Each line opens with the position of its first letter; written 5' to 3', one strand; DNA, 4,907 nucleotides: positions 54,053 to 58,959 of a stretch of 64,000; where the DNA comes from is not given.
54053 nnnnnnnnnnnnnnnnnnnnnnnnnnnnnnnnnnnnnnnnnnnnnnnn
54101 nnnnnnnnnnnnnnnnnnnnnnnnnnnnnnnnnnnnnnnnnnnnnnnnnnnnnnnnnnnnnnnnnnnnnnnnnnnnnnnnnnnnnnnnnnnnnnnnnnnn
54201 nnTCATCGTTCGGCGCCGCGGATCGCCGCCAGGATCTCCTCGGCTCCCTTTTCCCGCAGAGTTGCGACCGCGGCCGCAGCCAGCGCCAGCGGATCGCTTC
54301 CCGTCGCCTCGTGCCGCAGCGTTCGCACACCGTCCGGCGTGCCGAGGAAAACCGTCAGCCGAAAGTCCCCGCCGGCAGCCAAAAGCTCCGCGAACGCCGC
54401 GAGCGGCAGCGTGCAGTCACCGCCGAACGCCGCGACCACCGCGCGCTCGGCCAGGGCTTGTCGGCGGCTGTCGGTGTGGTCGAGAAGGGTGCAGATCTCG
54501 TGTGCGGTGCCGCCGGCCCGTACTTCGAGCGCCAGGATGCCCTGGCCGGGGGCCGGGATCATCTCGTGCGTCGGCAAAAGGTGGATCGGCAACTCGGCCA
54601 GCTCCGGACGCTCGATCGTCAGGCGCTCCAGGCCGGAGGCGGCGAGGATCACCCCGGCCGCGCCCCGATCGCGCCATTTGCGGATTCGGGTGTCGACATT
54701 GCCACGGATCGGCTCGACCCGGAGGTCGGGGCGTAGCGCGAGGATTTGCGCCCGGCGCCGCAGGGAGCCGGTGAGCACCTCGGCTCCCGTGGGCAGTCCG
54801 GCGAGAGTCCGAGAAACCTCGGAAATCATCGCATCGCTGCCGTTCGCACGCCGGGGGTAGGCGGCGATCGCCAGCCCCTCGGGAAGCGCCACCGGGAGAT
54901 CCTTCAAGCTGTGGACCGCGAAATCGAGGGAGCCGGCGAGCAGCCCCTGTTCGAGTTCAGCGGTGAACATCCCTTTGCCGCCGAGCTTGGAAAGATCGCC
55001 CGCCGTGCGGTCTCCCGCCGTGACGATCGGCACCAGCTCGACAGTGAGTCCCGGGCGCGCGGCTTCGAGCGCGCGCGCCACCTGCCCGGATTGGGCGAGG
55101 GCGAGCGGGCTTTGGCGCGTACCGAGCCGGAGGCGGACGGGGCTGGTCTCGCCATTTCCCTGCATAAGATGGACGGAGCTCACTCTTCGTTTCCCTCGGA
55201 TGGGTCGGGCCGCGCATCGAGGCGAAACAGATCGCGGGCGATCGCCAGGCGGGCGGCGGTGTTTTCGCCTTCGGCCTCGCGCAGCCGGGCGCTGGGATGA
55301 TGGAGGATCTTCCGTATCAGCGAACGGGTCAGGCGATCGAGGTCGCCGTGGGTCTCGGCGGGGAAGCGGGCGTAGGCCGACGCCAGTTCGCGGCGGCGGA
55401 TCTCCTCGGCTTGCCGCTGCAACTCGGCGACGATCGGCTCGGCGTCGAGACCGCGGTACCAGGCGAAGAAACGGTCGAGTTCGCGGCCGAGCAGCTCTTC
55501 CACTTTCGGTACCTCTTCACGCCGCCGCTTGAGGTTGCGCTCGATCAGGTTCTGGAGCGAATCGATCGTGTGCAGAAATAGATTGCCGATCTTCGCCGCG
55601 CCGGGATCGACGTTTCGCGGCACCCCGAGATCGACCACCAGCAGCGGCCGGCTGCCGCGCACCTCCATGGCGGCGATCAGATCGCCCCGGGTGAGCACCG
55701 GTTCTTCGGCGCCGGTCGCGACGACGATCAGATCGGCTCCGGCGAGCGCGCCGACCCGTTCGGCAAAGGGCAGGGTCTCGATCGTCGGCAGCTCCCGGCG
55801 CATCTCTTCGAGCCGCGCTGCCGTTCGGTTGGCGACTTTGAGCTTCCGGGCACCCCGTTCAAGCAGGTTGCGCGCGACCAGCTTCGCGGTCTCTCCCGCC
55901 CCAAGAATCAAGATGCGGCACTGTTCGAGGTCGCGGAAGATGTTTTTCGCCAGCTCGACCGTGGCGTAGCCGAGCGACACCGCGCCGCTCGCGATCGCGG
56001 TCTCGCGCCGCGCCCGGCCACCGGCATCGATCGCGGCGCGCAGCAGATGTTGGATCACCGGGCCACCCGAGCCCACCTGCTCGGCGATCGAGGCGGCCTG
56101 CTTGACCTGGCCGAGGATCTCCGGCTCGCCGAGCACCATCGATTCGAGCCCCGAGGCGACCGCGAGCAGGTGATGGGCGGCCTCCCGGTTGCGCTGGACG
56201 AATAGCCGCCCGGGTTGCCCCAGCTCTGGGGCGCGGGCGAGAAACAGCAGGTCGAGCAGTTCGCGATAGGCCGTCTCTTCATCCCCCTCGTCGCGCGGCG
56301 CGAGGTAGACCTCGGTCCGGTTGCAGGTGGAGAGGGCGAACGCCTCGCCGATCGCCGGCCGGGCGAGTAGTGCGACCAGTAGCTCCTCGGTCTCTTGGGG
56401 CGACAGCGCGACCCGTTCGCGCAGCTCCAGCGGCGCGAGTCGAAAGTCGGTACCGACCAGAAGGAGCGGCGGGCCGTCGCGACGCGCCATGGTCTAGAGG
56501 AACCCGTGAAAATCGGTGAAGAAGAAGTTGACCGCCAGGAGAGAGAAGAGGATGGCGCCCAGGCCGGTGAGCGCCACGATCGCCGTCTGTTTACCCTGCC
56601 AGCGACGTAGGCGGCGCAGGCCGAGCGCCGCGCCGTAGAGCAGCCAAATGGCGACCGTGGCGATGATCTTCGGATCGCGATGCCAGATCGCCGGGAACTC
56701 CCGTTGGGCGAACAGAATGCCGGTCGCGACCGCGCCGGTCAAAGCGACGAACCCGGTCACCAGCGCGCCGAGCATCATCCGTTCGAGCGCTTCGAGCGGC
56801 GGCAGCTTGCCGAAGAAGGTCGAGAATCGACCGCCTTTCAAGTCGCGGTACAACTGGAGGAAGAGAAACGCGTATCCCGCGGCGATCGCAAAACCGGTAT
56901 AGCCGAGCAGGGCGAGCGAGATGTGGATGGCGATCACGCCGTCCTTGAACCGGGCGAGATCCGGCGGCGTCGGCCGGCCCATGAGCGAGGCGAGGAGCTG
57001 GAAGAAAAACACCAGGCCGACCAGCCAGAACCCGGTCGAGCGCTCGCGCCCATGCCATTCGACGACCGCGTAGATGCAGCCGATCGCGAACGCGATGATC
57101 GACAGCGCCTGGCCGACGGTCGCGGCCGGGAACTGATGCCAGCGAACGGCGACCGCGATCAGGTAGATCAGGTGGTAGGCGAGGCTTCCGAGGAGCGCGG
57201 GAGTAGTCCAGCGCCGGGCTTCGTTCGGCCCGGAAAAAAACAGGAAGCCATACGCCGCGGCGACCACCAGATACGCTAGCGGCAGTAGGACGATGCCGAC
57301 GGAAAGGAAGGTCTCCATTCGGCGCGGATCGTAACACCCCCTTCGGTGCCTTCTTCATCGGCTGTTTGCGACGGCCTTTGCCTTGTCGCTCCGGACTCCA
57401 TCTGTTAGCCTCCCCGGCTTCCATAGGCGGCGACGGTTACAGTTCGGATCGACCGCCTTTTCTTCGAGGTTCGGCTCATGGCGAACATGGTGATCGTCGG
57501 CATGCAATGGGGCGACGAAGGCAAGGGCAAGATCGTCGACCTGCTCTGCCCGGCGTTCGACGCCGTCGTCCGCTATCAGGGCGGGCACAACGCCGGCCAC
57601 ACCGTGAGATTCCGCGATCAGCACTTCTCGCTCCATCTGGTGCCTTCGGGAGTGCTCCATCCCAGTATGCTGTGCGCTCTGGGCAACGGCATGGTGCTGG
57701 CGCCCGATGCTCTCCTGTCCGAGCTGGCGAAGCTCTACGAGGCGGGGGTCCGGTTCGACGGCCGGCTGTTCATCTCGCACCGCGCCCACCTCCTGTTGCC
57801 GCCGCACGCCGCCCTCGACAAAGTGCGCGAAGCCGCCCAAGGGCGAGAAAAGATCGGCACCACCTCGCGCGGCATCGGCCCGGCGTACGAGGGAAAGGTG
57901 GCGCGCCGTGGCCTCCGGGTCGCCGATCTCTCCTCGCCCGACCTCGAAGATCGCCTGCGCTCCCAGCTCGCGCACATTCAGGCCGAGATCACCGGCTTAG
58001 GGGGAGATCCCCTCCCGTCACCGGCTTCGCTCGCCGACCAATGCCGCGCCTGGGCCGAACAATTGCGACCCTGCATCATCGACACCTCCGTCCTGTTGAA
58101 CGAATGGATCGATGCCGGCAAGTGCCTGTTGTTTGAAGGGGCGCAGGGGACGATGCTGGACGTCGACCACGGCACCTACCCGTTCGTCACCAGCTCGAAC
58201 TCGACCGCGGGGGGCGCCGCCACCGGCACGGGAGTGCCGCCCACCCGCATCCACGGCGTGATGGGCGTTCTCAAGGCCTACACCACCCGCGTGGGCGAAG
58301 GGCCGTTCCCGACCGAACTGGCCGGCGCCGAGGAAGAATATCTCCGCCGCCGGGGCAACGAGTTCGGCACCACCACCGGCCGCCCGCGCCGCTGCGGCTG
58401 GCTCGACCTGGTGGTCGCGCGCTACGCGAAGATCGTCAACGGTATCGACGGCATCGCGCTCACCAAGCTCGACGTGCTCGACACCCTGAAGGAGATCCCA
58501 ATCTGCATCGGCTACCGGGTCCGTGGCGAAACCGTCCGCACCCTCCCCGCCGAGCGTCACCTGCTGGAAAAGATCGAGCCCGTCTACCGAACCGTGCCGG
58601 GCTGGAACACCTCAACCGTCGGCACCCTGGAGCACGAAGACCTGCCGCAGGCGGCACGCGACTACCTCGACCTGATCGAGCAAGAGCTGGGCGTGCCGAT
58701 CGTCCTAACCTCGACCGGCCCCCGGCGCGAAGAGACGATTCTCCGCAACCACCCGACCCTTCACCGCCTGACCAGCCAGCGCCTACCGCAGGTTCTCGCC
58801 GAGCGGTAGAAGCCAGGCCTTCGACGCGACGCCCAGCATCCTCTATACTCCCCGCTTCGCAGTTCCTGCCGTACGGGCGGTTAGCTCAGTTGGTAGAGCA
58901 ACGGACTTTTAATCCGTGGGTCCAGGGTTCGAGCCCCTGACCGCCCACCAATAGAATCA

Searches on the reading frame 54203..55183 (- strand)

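Call 63: search_protein_families(library=padloc, proteins=[window:54203-55183:-], max_evalue=0.001)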
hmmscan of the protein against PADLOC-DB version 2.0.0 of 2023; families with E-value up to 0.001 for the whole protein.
window:54203-55183:- (326 aa): 0 families

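Call 64: search_protein_families(library=pfam, proteins=[window:54203-55183:-], max_evalue=0.0001)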
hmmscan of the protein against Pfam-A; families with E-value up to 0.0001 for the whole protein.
window:54203-55183:- (326 aa): 2 families
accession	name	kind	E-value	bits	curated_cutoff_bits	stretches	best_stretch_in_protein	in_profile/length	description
PF01379.25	Porphobil_deam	-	1.3e-67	227.8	22.1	1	18-225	1-202/207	Porphobilinogen deaminase, dipyromethane cofactor binding domain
PF03900.20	Porphobil_deamC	-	2e-08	34.9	26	1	243-311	4-70/74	Porphobilinogen deaminase, C-terminal domain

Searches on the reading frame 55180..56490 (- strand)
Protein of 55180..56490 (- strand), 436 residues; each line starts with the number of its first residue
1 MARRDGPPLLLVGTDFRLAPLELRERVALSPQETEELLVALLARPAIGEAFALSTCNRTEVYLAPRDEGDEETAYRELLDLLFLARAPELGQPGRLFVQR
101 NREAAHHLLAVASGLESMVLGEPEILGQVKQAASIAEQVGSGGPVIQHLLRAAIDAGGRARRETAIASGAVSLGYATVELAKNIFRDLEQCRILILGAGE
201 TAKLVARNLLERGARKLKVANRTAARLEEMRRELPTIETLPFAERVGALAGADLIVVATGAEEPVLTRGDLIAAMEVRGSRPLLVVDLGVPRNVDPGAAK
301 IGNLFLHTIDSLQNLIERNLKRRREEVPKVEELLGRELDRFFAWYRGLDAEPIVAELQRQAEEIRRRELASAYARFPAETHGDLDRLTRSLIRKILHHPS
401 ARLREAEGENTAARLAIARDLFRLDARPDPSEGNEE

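Call 63: search_protein_families(library=padloc, proteins=[window:55180-56490:-], max_evalue=0.001)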
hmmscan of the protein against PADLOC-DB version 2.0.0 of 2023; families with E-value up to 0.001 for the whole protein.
window:55180-56490:- (436 aa): 0 families

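Call 64: search_protein_families(library=pfam, proteins=[window:55180-56490:-], max_evalue=0.0001)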
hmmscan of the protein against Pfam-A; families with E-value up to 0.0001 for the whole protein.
window:55180-56490:- (436 aa): 4 families
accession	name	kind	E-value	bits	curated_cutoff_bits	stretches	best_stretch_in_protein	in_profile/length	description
PF05201.20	GlutR_N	-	1.5e-38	132.3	27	1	12-164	1-151/151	Glutamyl-tRNAGlu reductase, N-terminal domain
PF01488.26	Shikimate_DH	-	9.3e-34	116.9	24.3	1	179-314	1-137/138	Shikimate / quinate 5-dehydrogenase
PF00745.25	GlutR_dimer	-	5.5e-22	78.4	22.9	1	329-424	1-99/99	Glutamyl-tRNAGlu reductase, dimerisation domain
PF13241.12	NAD_binding_7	-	4.3e-05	24.5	22.1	1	184-263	1-73/104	Putative NAD(P)-binding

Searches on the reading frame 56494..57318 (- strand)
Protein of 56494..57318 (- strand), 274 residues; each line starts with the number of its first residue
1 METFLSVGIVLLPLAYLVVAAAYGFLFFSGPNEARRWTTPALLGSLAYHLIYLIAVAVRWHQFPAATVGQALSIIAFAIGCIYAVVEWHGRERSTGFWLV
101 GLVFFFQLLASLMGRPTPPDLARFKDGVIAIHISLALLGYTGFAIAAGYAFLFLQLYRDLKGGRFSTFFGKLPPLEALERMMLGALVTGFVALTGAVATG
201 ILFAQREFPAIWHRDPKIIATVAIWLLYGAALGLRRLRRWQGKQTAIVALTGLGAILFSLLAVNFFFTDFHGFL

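Call 63: search_protein_families(library=padloc, proteins=[window:56494-57318:-], max_evalue=0.001)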
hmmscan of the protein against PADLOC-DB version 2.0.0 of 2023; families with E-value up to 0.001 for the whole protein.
window:56494-57318:- (274 aa): 0 families

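Call 64: search_protein_families(library=pfam, proteins=[window:56494-57318:-], max_evalue=0.0001)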
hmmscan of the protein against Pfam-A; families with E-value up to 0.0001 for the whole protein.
window:56494-57318:- (274 aa): 1 family
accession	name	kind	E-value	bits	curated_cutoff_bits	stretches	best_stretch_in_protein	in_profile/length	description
PF01578.25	Cytochrom_C_asm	-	5.1e-25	88.8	29.9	1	67-267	32-208/212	Cytochrome C assembly protein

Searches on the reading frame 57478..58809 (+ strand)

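Call 63: search_protein_families(library=padloc, proteins=[window:57478-58809:+], max_evalue=0.001)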
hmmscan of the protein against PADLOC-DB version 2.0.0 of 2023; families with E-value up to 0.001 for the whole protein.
window:57478-58809:+ (443 aa): 0 families

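Call 64: search_protein_families(library=pfam, proteins=[window:57478-58809:+], max_evalue=0.0001)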
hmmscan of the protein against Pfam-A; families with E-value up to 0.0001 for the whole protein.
window:57478-58809:+ (443 aa): 1 family
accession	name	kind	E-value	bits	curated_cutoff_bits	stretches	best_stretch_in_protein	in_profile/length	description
PF00709.27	Adenylsucc_synt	-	1.7e-172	574.3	27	1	5-421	1-416/416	Adenylosuccinate synthetase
